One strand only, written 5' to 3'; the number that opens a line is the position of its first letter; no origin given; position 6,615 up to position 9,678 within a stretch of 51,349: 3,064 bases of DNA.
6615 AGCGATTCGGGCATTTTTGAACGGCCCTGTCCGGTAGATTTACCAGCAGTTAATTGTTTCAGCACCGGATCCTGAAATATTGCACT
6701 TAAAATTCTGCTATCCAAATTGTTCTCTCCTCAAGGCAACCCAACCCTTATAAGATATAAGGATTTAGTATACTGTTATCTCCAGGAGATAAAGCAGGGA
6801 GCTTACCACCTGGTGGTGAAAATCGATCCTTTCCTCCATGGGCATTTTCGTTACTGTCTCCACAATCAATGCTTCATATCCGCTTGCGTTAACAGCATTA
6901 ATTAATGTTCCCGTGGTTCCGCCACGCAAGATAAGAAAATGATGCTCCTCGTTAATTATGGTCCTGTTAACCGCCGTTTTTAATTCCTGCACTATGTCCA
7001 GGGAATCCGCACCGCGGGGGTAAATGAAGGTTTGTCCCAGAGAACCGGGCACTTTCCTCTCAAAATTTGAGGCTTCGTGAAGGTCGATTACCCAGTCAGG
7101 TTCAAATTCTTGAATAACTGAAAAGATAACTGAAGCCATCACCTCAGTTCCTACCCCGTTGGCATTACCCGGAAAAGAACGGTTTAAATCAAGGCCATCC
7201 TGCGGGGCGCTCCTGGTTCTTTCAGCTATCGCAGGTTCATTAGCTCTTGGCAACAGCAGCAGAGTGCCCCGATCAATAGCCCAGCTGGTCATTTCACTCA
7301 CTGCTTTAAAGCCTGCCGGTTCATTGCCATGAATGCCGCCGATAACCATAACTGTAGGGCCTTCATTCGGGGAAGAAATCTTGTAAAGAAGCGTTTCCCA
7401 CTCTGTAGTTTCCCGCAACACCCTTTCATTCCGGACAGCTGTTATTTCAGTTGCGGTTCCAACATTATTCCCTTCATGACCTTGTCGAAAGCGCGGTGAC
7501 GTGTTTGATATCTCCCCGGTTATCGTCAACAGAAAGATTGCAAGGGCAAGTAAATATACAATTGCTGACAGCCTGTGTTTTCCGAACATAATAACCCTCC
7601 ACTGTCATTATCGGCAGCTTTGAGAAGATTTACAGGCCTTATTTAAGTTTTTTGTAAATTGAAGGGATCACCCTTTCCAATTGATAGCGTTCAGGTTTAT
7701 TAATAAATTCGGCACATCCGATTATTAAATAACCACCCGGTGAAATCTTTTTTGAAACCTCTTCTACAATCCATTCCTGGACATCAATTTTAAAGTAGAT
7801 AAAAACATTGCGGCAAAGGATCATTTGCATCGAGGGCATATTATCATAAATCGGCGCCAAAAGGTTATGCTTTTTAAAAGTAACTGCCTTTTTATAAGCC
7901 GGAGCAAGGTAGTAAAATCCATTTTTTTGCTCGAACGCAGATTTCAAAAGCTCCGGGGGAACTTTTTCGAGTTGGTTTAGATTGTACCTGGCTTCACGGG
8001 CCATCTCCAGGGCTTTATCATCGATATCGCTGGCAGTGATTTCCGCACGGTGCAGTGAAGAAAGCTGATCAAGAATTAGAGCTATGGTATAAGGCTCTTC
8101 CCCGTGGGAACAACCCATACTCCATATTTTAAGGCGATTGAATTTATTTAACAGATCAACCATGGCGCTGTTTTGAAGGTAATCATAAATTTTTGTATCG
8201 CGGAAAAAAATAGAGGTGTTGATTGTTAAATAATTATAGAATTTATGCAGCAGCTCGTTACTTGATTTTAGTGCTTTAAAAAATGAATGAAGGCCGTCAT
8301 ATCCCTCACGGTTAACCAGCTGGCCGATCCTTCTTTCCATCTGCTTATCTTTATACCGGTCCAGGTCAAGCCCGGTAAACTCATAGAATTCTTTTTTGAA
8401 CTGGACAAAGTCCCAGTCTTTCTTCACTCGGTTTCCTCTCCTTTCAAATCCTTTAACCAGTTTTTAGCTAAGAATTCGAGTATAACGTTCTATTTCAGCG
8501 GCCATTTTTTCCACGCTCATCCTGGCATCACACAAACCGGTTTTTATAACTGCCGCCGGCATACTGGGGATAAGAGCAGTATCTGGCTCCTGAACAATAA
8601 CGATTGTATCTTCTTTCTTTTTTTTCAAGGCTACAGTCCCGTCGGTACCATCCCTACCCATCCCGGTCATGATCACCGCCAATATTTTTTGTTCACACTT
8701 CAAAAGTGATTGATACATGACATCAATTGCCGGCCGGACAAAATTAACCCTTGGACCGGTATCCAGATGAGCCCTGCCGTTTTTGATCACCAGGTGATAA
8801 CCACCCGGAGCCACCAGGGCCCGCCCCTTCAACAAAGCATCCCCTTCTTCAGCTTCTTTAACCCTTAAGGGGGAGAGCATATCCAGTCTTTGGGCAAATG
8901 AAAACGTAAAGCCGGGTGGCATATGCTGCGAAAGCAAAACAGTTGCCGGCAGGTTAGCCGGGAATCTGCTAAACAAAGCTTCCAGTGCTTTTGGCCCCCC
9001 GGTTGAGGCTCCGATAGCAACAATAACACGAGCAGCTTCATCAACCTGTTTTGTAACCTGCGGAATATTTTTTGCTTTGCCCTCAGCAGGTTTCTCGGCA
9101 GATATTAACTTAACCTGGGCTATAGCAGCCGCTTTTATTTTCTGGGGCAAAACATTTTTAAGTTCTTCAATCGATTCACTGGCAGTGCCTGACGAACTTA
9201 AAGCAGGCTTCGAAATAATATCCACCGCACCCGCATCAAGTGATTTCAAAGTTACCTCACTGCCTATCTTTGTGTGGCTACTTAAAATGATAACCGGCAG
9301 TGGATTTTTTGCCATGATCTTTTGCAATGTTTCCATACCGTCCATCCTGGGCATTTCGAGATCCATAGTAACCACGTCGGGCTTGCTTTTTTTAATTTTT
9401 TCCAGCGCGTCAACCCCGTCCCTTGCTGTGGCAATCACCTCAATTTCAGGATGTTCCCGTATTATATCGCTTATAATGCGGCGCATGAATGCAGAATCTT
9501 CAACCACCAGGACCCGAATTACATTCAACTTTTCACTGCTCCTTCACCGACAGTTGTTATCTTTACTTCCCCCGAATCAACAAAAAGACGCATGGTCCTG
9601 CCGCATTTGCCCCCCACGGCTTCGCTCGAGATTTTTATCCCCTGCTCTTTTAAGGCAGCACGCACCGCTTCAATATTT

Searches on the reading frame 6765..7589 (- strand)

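Call 46: search_protein_families(library=pfam, proteins=[window:6765-7589:-], max_evalue=0.001)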
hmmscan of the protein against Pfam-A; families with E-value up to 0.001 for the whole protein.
window:6765-7589:- (274 aa): 2 families
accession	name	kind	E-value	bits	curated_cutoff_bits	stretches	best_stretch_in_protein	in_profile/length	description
PF24827.1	AstE_AspA_cat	-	1.1e-14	54.9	25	1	76-174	1-107/192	Succinylglutamate desuccinylase/Aspartoacylase catalytic domain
PF17033.10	Peptidase_M99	-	1.4e-06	28.4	27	1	73-180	32-137/267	Carboxypeptidase controlling helical cell shape catalytic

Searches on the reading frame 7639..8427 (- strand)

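Call 46: search_protein_families(library=pfam, proteins=[window:7639-8427:-], max_evalue=0.001)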
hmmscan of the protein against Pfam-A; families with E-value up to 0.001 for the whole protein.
window:7639-8427:- (262 aa): 3 families
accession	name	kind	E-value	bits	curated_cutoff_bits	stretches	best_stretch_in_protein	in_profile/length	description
PF01739.24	CheR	-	9.9e-47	159.3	27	1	70-247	1-185/195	CheR methyltransferase, SAM binding domain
PF03705.20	CheR_N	-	5.6e-09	36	27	1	6-55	2-51/53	CheR methyltransferase, all-alpha domain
PF08242.18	Methyltransf_12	-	0.00029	22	30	0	114-234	10-98/98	Methyltransferase domain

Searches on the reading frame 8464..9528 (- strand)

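Call 46: search_protein_families(library=pfam, proteins=[window:8464-9528:-], max_evalue=0.001)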
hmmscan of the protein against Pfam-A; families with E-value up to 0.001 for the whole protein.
window:8464-9528:- (354 aa): 2 families
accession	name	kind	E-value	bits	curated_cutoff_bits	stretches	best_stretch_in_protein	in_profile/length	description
PF01339.22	CheB_methylest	-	8.9e-58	195.3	24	1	170-346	1-174/174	CheB methylesterase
PF00072.30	Response_reg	-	1.6e-25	89.8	30.2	1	6-109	1-101/111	Response regulator receiver domain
